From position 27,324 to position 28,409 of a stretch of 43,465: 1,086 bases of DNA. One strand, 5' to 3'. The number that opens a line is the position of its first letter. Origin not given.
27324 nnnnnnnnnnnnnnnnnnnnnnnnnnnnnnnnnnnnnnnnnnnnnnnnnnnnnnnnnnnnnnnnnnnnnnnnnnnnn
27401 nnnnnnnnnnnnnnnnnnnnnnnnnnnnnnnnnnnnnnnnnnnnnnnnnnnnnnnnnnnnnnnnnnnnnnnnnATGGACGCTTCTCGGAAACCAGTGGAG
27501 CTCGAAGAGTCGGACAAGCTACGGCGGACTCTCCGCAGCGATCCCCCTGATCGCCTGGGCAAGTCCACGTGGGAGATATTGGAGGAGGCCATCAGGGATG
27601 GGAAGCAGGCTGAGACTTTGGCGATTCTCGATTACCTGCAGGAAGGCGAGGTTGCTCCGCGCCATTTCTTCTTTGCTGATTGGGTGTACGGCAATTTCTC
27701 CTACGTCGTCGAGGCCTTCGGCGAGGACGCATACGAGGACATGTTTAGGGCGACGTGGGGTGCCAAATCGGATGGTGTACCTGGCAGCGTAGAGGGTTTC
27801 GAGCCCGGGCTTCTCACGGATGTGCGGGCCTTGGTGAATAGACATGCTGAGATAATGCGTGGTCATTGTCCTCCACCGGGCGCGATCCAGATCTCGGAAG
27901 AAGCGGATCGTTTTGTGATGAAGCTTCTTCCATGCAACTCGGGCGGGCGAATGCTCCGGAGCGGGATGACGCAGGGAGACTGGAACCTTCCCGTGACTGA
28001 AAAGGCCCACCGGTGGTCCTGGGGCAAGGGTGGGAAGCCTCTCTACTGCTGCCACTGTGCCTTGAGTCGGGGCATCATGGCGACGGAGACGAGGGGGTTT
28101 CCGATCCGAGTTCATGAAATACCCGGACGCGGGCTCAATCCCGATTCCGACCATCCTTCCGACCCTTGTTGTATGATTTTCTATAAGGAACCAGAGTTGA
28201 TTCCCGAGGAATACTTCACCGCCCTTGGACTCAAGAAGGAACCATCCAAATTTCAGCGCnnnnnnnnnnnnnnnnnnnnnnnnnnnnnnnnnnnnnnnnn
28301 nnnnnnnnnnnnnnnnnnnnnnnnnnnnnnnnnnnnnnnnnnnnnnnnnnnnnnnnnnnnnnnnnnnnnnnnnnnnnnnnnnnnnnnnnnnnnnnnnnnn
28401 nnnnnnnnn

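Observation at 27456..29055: Pair of uncharacterised Cys/His-motif paralogues directly downstream of a PaaK-type CoA ligase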

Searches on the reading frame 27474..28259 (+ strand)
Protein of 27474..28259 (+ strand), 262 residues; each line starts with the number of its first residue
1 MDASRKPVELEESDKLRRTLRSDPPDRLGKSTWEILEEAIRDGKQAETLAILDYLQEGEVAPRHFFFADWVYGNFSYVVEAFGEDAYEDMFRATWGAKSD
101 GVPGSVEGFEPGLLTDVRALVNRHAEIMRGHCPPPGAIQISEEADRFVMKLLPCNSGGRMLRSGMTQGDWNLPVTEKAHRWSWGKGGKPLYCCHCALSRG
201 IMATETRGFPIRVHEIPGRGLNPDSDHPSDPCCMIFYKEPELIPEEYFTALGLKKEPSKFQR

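Call 4: search_protein_families(library=pfam, proteins=[window:27474-28259:+], max_evalue=0.1)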
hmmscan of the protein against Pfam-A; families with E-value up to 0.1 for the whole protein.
window:27474-28259:+ (262 aa): 0 families

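Call 5: search_protein_families(library=ncbifam, proteins=[window:27474-28259:+], max_evalue=0.1)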
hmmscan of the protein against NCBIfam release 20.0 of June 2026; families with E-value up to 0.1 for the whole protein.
window:27474-28259:+ (262 aa): 0 families

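Call 7: search_solved_structures(query=window:27474-28259:+, max_evalue=10)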
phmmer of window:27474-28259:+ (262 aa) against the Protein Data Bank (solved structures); distinct sequences matched with E-value up to 10: 0.

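Call 9: find_homologous_proteins(query=window:27474-28259:+, max_evalue=0.001)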
Query window:27474-28259:+ (262 aa): 82 proteins with E <= 0.001 among 669 candidates.
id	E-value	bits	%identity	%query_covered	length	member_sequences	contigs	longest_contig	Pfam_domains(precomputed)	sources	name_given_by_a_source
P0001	2.5e-158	544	88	100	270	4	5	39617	-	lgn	-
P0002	2.5e-108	380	62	99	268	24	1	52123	-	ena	-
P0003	2.0e-105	370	59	99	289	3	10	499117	-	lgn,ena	-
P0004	2.3e-102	360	63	97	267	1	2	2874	-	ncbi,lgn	-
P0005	1.7e-101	357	59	100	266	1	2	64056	-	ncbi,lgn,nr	ncbi:MAG: hypothetical protein HYU29_05015 [Chloroflexi bacterium]|nr:hypothetical protein [Chlorofl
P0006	9.9e-101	355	60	98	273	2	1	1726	-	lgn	-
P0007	6.6e-98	346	58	100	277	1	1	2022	-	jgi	-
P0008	1.5e-96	341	58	100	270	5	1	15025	-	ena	-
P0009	7.0e-96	339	58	97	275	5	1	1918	-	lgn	-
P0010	9.2e-95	335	59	98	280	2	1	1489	-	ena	-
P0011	2.5e-94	334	58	100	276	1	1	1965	-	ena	-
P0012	1.9e-93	331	56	100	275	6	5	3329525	-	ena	-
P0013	3.4e-93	330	57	97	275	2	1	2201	-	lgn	-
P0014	1.1e-87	312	58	92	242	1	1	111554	-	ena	-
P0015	3.5e-76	274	46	98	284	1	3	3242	-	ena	-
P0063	5.1e-29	120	36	96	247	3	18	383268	-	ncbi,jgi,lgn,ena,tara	tara:strand:+ start:97463 stop:98206 length:744 start_codon:yes stop_codon:yes gene_type:complete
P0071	4.1e-27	113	33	94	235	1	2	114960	-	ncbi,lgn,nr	ncbi:MAG: hypothetical protein HYX92_02060 [Chloroflexi bacterium]|nr:hypothetical protein [Chlorofl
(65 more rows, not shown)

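Call 13: find_encoding_contigs(protein=P0063, flank=8000, max_places=3)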
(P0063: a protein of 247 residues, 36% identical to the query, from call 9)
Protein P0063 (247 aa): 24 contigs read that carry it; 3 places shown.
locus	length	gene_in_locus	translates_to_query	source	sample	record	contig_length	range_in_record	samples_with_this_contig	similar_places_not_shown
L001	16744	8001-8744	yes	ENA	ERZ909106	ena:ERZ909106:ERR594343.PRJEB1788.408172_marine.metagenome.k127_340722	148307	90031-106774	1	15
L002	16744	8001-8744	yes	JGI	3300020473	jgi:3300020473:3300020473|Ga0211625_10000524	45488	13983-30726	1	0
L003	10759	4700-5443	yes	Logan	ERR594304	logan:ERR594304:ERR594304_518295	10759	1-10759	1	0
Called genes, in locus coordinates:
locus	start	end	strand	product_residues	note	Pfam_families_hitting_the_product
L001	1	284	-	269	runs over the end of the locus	PF05721:PhyH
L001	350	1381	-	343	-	PF08240:ADH_N, PF00107:ADH_zinc_N, PF13602:ADH_zinc_N_2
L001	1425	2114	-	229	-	PF03737:RraA-like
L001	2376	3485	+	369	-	PF08240:ADH_N, PF00107:ADH_zinc_N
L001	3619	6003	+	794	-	PF13292:DXP_synthase_N (weak), PF00456:Transketolase_N (weak), PF02779:Transket_pyr (weak), PF17831:PDH_E1_M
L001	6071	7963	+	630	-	PF02730:AFOR_N, PF01314:AFOR_C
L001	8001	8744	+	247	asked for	-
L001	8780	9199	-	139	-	PF00903:Glyoxalase, PF13669:Glyoxalase_4 (weak)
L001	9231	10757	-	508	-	PF00501:AMP-binding, PF13193:AMP-binding_C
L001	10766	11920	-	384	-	PF02515:CoA_transf_3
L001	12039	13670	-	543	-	PF00501:AMP-binding, PF13193:AMP-binding_C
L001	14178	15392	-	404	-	PF03054:tRNA_Me_trans, PF20259:tRNA_Me_trans_M, PF20258:tRNA_Me_trans_C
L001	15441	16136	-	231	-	PF03070:TENA_THI-4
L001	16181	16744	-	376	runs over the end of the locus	PF00155:Aminotran_1_2 (weak), PF00266:Aminotran_5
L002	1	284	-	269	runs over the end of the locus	PF05721:PhyH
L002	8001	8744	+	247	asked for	-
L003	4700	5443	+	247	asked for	-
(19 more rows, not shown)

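Call 14: find_encoding_contigs(protein=P0012, flank=9000, max_places=2)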
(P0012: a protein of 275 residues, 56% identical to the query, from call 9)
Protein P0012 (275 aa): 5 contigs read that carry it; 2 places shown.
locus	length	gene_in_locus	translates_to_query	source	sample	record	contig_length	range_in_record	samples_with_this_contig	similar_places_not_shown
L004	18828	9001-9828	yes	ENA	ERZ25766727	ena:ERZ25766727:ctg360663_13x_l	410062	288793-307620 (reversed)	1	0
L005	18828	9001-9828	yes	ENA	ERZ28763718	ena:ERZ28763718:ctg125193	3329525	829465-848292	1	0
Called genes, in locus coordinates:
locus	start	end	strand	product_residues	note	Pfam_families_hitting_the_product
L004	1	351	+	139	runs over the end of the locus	PF09969:DUF2203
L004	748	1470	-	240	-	PF12146:Hydrolase_4, PF00561:Abhydrolase_1, PF00975:Thioesterase, PF12697:Abhydrolase_6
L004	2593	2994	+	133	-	PF13692:Glyco_trans_1_4, PF00534:Glycos_transf_1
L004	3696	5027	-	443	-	PF13701:DDE_Tnp_1_4, PF01609:DDE_Tnp_1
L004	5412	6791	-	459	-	PF09587:PGA_cap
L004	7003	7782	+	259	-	PF00528:BPD_transp_1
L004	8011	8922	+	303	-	PF19300:BPD_transp_1_N, PF00528:BPD_transp_1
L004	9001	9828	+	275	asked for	-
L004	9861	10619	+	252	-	-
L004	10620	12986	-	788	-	PF02515:CoA_transf_3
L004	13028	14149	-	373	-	PF04909:Amidohydro_2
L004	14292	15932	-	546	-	-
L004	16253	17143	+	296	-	PF00069:Pkinase, PF07714:PK_Tyr_Ser-Thr, PF01636:APH (faint), PF14531:Kinase-like (faint), PF01042:Ribonuc_L-PSP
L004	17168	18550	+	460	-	PF01266:DAO (faint), PF00070:Pyr_redox (faint), PF07992:Pyr_redox_2, PF12831:FAD_oxidored (faint), PF13738:Pyr_redox_3 (faint)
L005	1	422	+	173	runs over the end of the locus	-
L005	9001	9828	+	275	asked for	-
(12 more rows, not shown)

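Call 15: find_encoding_contigs(protein=P0003, flank=9000, max_places=2)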
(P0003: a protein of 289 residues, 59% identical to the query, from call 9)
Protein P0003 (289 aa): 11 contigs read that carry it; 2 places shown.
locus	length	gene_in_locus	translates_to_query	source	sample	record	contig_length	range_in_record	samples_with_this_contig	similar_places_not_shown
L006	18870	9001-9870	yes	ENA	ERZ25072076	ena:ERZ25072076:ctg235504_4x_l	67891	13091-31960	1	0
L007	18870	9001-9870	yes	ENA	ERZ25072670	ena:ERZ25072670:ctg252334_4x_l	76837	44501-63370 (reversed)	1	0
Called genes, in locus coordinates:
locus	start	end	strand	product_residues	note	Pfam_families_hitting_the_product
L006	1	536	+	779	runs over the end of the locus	PF02515:CoA_transf_3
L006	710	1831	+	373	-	PF04909:Amidohydro_2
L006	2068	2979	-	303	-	PF00528:BPD_transp_1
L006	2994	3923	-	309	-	PF19300:BPD_transp_1_N, PF00528:BPD_transp_1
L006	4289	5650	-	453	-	PF13551:HTH_29, PF13565:HTH_32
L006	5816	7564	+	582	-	PF00496:SBP_bac_5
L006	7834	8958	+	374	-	PF04909:Amidohydro_2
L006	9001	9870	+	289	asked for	-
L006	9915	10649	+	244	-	-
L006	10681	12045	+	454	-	PF09587:PGA_cap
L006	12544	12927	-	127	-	-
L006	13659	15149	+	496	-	PF22483:Mu-transpos_C_2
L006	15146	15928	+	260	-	PF01695:IstB_IS21, PF00308:Bac_DnaA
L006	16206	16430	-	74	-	PF13751:DDE_Tnp_1_6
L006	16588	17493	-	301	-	-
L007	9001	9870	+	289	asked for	-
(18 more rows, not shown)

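Call 16: find_encoding_contigs(protein=P0071, flank=9000, max_places=2)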
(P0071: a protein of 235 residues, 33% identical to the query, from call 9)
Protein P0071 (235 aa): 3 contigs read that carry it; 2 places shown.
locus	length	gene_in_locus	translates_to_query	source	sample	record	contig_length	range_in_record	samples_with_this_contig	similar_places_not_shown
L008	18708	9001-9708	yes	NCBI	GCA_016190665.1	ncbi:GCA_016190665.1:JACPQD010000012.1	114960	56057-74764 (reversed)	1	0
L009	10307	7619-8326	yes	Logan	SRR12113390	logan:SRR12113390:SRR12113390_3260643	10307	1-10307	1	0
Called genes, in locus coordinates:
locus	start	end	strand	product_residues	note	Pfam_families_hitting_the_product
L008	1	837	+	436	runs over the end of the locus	PF24696:UGSC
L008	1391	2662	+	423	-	PF09861:Lar_N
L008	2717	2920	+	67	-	-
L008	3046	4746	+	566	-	PF00496:SBP_bac_5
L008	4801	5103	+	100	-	PF24696:UGSC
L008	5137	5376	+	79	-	PF24696:UGSC (weak)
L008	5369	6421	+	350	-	-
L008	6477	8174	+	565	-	PF00496:SBP_bac_5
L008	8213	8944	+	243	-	PF02589:LUD_dom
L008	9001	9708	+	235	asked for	-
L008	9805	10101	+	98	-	PF24696:UGSC (weak)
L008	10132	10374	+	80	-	-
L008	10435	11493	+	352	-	-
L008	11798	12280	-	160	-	PF19928:DUF6391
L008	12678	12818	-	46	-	-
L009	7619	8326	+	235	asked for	-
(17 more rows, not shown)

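Call 17: predict_structure(alignment_id=A1)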
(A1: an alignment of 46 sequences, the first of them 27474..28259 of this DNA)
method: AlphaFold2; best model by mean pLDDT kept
length: 262 residues; sequences in the alignment: 46
mean_pLDDT: 90.7   pTM: 0.86
mean pLDDT of the five models: 90.7, 90.1, 89.3, 87.6, 84.6
residues with pLDDT >= 90: 205; 70-90: 43; 50-70: 11; < 50: 3
segments of 3 or more residues with pLDDT < 50: 1-3
pLDDT, mean of each block of 10 residues (from residue 1): 63 93 93 96 96 94 93 92 95 71 81 87 95 94 98 91 82 91 94 94 93 93 92 96 97 96 80
secondary structure, 60 per line:
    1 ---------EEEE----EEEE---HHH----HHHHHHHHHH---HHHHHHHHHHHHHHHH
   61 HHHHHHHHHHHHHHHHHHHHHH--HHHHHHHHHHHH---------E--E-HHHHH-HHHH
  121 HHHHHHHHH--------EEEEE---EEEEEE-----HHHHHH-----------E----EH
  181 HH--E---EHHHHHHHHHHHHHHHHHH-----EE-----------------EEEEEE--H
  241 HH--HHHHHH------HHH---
elements in order: E10-13 E18-21 H32-41 H45-82 H85-96 H111-115 H117-129 E138-142 E146-151 H157-162 H190-207 E232-237 H245-250
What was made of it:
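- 27930..27962 (+): Motif P-C154-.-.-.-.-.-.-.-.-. of A. The first Cys ligand sits at the end of a beta-hairpin and is followed by a Gly-rich loop and an Arg-rich short helix. Secondary structure from call 17.
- On DUF35 (PF01796 / PF12172): The AF2 secondary structure shows no OB barrel (call 17).
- Closest known: DUF35 / SSO2064-type zinc-ribbon OB-fold proteins. Different: The model shows a helical N-domain plus a 3-stranded alpha/beta domain rather than a ribbon plus OB barrel (call 17).
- In the AF2 model the ligands lie at a hairpin end, a helix N-terminus and a strand start (call 17), a layout typical of Cys4 knuckle sites.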

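Call 19: fold_search(model_id=the predicted structure, library=pdb)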
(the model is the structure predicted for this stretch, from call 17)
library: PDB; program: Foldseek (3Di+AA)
matches with E <= 10: 221; with E <= 0.001: 0
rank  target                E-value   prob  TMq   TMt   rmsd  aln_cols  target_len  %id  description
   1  8pog_A                1.3e-01  0.47  0.28  0.39   8.6       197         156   17  Cryo-EM structure of Enterobacter sp. 638 BcsD (released 2023-12-20)
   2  8poc_A                3.9e-01  0.30  0.28  0.41   9.7       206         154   13  Cryo-EM structure of Dickeya dadantii BcsD (released 2023-12-20)
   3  5vlc_E                5.0e-01  0.08  0.12  0.08  13.9       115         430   13  Crystal Structure of Medicago truncatula L-Histidinol Dehydrogenase in Complex with L-Histidinol (released 2017-09-20)
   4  8j6h_B                5.9e-01  0.10  0.20  0.14   9.9       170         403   12  Structure and allosteric regulation of the inosine 5'-monophosphate-specific phosphatase ISN1 from Saccharomyces cerev (released 2024-03-06)
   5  8v35_B                6.3e-01  0.09  0.12  0.08  13.4        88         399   11  Crystal structure of HpsN from Cupriavidus pinatubonensis (released 2024-09-25)
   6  8v36_B                6.6e-01  0.08  0.11  0.08  13.3        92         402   11  Crystal structure of DHPS-3-dehydrogenase, HpsN from Cupriavidus pinatubonensis in complex with NADH (released 2024-09-25)
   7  3wpw_A                7.4e-01  0.14  0.21  0.31  12.3       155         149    9  Structure of PomBc5, a periplasmic fragment of PomB from Vibrio (released 2014-09-10)
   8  9ljm_A                7.9e-01  0.07  0.16  0.24  13.5       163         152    8  Structure of the periplasmic domain of MotS from Bacillus subtilis in 300 mM KCl (released 2025-02-26)
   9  6jfw_A                8.9e-01  0.08  0.19  0.28  12.5       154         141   10  Crystal structure of PA0833 periplasmic domain from Pseudomonas aeruginosa reveals an unexpected enlarged peptidoglyca (released 2019-03-20)
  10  2c7t                  8.9e-01  0.04  0.12  0.09  16.9       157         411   13  CRYSTAL STRUCTURE OF THE PLP-BOUND FORM OF BTRR, A DUAL FUNCTIONAL AMINOTRANSFERASE INVOLVED IN BUTIROSIN BIOSYNTHESIS. (released 2006-08-16)
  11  9ljl_A                9.4e-01  0.10  0.20  0.29  12.6       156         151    8  Structure of the periplasmic domain of MotS from Bacillus subtilis in 300 mM NaCl (released 2025-02-26)
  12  8v37_B                9.4e-01  0.03  0.12  0.09  16.9       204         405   14  Crystal structure of HpsN D352A mutant from Cupriavidus pinatubonensis in complex with NAD+ (released 2024-09-25)
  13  5vld_C                1.0e+00  0.06  0.11  0.08  13.7       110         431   11  Crystal Structure of Medicago truncatula L-Histidinol Dehydrogenase in Complex with L-Histidine and NAD+ (released 2017-09-20)
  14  2k1s_MODEL_1_A        1.1e+00  0.08  0.19  0.27  12.0       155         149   10  Solution NMR structure of the folded C-terminal fragment of YiaD from Escherichia coli. Northeast Structural G (released 2008-05-13)
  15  5vld_D                1.1e+00  0.06  0.11  0.08  13.9       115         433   12  Crystal Structure of Medicago truncatula L-Histidinol Dehydrogenase in Complex with L-Histidine and NAD+ (released 2017-09-20)
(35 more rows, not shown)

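Call 23: find_related_loci(query=A1, collection=genome_contigs, flank=10000)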
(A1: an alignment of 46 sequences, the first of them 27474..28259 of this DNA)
Query A1 (262 aa) in genome_contigs; peptide patterns used: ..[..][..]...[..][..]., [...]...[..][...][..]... (x = any residue, [..] = any of these).
332 stretches matched a pattern; 195 encode a relative of the query (tblastn E <= 1e-3); the best 80 are kept; 80 distinct loci.
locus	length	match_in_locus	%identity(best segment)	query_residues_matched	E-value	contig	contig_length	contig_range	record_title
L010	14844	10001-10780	59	1-262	1e-103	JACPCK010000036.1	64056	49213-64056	MAG: Chloroflexi bacterium isolate NC_groundwater_281_Ag_S-0.65um_61_16 S6_GD2017_2_S65_scaffold_143, whole genome shotg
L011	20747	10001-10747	37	10-262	2e-47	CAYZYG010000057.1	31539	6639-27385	MAG TPA_asm: uncultured Vicinamibacterales bacterium isolate SRP329715_co1_323 genome assembly, contig: NODE_1963_length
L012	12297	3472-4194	39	17-262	5e-46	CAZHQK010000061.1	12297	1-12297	MAG TPA_asm: uncultured Acidobacteriota bacterium isolate SRP231805_co4_31 genome assembly, contig: k141_87451, whole ge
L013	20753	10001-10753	37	2-255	1e-43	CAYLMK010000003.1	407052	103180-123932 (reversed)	MAG TPA_asm: uncultured Thermodesulfobacteriota bacterium isolate binchicken_co274_253 genome assembly, contig: NODE_18_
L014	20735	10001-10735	38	8-255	5e-43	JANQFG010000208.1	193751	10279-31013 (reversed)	MAG: bacterium isolate PL23a_bin.76 k99_2909866, whole genome shotgun sequence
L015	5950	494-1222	39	8-255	2e-42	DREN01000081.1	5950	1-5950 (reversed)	MAG TPA_asm: Deltaproteobacteria bacterium isolate HyVt-30 Ga0136651_10007589, whole genome shotgun sequence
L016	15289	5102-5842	34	14-262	3e-41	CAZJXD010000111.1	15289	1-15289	MAG TPA_asm: uncultured Desulfobacteraceae bacterium isolate SRP323688_co1_280 genome assembly, contig: NODE_6193_length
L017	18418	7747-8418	37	9-259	3e-41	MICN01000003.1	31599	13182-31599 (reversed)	MAG: Syntrophus sp. GWC2_56_31 gwc2_scaffold_10143, whole genome shotgun sequence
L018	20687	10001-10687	35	8-262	8e-41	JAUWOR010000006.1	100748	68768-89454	MAG: Dehalococcoidia bacterium isolate CSMAG_2455 CSMAG_2455_k141_59760_length_100748_cov_22.0000, whole genome shotgun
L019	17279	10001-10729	40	8-255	2e-40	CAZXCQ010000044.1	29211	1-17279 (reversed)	MAG TPA_asm: uncultured Desulfobacteraceae bacterium isolate SRP323688_co1_244 genome assembly, contig: NODE_2814_length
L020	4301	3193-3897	36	18-255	5e-40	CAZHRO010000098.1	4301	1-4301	MAG TPA_asm: uncultured Dehalococcoidales bacterium isolate binchicken_co19_471 genome assembly, contig: NODE_36911_leng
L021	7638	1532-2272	34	7-258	2e-39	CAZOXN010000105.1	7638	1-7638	MAG TPA_asm: uncultured Desulfarculaceae bacterium isolate binchicken_co274_510 genome assembly, contig: NODE_22909_leng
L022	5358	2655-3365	36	16-255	9e-40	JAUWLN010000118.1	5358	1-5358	MAG: Dehalococcoidia bacterium isolate CSMAG_2373 CSMAG_2373_k141_611439_length_5358_cov_7.0000, whole genome shotgun se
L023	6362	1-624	39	49-261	8e-40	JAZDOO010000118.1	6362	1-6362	MAG: Pseudomonadota bacterium isolate MEGAHIT-group-0.780 k141_16084765, whole genome shotgun sequence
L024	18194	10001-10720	35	13-255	6e-39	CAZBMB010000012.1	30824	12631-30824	MAG TPA_asm: uncultured Dehalococcoidaceae bacterium isolate binchicken_co178_264 genome assembly, contig: NODE_2147_len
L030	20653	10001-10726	35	5-255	4e-37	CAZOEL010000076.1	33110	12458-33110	MAG TPA_asm: uncultured Syntrophobacteraceae bacterium isolate binchicken_co269_257 genome assembly, contig: NODE_1121_l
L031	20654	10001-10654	35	10-255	4e-37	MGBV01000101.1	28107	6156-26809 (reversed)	MAG: Candidatus Rokubacteria bacterium GWC2_70_16 gwc2_scaffold_1958, whole genome shotgun sequence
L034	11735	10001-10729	37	8-255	2e-38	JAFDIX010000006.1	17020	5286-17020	MAG: Deltaproteobacteria bacterium isolate Meg22_24_Bin_103 Meg22_24_Bin_103_scaffold_2675, whole genome shotgun sequenc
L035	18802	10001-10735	36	10-260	3e-36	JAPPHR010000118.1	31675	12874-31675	MAG: Rhodospirillales bacterium isolate RHO1_bin_88 NODE_2606_length_31675_cov_14.303763, whole genome shotgun sequence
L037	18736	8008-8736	35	8-255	3e-36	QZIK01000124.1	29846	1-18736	MAG: Desulfobacteraceae bacterium isolate SURF_67 Ga0104751_1002298, whole genome shotgun sequence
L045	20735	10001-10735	37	10-260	7e-36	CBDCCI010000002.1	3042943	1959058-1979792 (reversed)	MAG: Alphaproteobacteria bacterium isolate 09f1bc1b-1bad-4b92-9679-6e0ab018260f genome assembly, contig: contig_2, whole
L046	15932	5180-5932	35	5-261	2e-35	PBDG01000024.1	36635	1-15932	MAG: Rhodospirillaceae bacterium isolate SP354 119415, whole genome shotgun sequence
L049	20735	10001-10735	37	10-260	2e-35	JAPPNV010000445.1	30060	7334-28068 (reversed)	MAG: Rhodospirillales bacterium isolate RHO3_bin_80 NODE_2814_length_30060_cov_25.099150, whole genome shotgun sequence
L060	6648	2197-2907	33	9-256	3e-35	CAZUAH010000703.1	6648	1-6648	MAG TPA_asm: uncultured Pirellulaceae bacterium isolate SRP077602_co5_269 genome assembly, contig: NODE_44417_length_664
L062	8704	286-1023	34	8-258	3e-35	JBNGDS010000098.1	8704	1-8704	MAG: Desulfomonilia bacterium isolate E05-038 bin56.fa-98, whole genome shotgun sequence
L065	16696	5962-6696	34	10-260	6e-35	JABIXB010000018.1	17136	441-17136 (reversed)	MAG: Rhodospirillaceae bacterium isolate SI073_bin108 k141_143850, whole genome shotgun sequence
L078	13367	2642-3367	37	9-255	9e-34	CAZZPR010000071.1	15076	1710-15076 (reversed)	MAG TPA_asm: uncultured Desulfobacteraceae bacterium isolate SRP141376_co1_353 genome assembly, contig: NODE_7865_length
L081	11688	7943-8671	33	8-255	1e-33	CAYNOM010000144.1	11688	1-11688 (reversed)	MAG TPA_asm: uncultured Polyangiales bacterium isolate SRP319275_co6_81 genome assembly, contig: NODE_2810_length_11688_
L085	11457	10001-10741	33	8-259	3e-33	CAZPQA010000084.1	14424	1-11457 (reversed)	MAG TPA_asm: uncultured Desulfobacteraceae bacterium isolate SRP167671_co4_58 genome assembly, contig: NODE_2725_length_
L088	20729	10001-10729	34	8-255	4e-33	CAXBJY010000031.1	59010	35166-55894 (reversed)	MAG TPA_asm: uncultured Gammaproteobacteria bacterium isolate ERR2762122_concoct_79 genome assembly, contig: ERZ3421826.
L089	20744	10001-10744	35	5-255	5e-33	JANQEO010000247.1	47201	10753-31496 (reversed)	MAG: Candidatus Binatia bacterium isolate PL23a_bin.3 k99_6058394, whole genome shotgun sequence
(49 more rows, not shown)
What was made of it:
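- Closest known: 2-hydroxyacyl-CoA dehydratase / benzoyl-CoA reductase core subunits. Different: The family is also present in MAGs assigned to mostly aerobic lineages (call 23).
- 195 confirmed loci among GTDB species representatives, covering Chloroflexota, Desulfobacterota, Alpha-, Gamma- and Betaproteobacteria, Acidobacteriota, Rokubacteria, Spirochaetota, Planctomycetota and Binatia (call 23). Several copies per genome in some MAGs (two loci each from JACPPQ01 and JAFDIX01; call 23) fit a substrate-diversified catabolic family. Many hosts are strict anaerobes such as Desulfobacterota, Dehalococcoidales and Syntrophus (call 23). The family is equally present in MAGs assigned to lineages that are mostly aerobic (marine Alphaproteobacteria, the marine contig L001, Burkholderiales; calls 13, 23).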
